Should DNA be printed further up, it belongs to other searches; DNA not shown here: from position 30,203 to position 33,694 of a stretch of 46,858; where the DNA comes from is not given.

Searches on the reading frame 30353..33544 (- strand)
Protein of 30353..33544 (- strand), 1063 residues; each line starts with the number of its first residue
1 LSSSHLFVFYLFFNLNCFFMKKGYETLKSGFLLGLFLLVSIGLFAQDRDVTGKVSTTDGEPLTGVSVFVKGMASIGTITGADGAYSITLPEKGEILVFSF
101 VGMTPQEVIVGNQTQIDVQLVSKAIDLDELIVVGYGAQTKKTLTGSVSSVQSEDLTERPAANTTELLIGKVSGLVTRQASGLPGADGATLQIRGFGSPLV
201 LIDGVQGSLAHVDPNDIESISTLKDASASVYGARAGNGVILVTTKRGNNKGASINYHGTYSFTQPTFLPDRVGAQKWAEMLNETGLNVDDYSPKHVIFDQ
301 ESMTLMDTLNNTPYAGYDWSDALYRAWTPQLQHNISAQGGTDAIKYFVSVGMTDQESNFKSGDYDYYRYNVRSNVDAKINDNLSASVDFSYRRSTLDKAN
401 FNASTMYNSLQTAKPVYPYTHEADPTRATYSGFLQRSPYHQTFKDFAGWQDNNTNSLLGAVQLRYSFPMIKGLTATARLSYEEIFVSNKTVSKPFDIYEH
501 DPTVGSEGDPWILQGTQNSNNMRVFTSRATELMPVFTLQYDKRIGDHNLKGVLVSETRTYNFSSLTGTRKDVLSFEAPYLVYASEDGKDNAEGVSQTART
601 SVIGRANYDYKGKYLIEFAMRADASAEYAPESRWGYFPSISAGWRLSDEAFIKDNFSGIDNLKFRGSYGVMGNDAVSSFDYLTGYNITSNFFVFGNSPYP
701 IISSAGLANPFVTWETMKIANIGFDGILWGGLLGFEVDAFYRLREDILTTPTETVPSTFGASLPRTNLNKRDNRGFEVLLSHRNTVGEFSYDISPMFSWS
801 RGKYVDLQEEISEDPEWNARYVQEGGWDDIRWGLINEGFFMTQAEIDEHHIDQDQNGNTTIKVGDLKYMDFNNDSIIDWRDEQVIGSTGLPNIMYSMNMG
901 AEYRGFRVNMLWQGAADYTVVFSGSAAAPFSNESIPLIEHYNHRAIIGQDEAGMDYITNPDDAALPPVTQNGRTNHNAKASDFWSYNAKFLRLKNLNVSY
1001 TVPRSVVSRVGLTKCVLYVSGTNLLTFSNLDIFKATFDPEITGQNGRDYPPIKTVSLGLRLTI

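Call 27: search_protein_families(library=pfam, proteins=[window:30353-33544:-], max_evalue=0.00001)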
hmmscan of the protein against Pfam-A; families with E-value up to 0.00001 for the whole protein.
window:30353-33544:- (1063 aa): 3 families
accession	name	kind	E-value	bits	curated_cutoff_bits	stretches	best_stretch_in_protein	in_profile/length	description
PF07715.20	Plug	-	3.8e-18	66.4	23.9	1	140-239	2-107/107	TonB-dependent Receptor Plug Domain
PF13715.12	CarbopepD_reg_2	-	2.6e-14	53.5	32.2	1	50-132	1-88/88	CarboxypepD_reg-like domain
PF13620.12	CarboxypepD_reg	-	2.8e-07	31.2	32.3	1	50-120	2-81/82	Carboxypeptidase regulatory-like domain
